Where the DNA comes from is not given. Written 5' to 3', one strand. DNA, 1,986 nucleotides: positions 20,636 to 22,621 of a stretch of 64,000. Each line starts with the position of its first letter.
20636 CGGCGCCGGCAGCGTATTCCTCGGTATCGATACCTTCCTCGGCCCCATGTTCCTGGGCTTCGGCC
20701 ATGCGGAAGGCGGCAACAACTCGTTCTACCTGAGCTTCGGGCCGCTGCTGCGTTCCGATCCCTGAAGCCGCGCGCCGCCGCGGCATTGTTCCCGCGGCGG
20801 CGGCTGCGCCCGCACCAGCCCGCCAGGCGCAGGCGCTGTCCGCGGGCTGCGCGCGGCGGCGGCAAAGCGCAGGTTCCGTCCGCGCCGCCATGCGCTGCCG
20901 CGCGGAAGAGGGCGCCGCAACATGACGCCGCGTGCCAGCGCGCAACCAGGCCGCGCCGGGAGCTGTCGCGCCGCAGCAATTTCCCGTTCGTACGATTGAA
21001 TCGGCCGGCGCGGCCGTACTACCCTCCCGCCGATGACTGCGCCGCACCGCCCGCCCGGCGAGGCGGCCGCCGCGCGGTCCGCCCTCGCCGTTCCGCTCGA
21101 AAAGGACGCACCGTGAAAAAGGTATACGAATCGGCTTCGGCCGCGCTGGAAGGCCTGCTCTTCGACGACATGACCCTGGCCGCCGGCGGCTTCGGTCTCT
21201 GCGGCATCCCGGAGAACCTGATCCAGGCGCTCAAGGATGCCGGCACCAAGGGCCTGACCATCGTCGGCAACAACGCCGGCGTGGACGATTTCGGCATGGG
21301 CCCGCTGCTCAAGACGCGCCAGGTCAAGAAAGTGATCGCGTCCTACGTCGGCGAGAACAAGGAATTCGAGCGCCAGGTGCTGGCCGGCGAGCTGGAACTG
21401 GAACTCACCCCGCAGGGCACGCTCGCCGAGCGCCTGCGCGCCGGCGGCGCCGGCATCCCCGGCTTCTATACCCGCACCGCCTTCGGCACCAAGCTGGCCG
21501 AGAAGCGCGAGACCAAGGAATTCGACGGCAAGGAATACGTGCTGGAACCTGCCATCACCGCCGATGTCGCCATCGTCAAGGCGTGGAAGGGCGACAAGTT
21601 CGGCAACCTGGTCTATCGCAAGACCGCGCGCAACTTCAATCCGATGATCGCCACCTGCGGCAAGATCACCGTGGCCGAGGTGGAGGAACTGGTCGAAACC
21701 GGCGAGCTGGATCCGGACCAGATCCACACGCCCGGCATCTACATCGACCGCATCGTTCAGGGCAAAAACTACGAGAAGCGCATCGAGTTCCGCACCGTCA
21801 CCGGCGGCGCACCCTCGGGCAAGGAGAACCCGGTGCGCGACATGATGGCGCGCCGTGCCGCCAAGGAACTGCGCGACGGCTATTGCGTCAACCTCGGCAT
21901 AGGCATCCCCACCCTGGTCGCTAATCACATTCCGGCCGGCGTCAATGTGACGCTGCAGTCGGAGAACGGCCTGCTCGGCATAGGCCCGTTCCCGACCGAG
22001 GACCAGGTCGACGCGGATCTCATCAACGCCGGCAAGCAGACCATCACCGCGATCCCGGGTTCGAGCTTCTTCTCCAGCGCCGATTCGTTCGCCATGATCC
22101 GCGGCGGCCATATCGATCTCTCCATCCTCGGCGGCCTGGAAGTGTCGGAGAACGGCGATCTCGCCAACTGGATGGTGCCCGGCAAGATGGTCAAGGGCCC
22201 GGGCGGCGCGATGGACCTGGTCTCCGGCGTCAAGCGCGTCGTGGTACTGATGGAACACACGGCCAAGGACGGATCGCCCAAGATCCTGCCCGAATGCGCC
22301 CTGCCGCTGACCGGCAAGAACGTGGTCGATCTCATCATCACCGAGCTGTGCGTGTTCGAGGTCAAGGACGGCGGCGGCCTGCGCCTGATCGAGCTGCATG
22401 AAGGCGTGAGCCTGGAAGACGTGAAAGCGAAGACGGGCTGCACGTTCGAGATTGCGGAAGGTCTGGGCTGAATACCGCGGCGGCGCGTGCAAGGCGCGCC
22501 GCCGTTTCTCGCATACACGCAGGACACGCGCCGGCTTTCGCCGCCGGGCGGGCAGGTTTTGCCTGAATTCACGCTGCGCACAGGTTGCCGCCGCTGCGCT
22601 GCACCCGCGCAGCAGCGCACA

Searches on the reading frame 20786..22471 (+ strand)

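Call 72: search_protein_families(library=pfam, proteins=[window:20786-22471:+], max_evalue=0.0001)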
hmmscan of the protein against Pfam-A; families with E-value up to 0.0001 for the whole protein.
window:20786-22471:+ (561 aa): 1 family
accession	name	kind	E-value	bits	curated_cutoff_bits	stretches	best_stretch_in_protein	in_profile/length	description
PF01144.29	CoA_trans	-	3.1e-129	429.3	23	2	115-325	2-216/217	Coenzyme A transferase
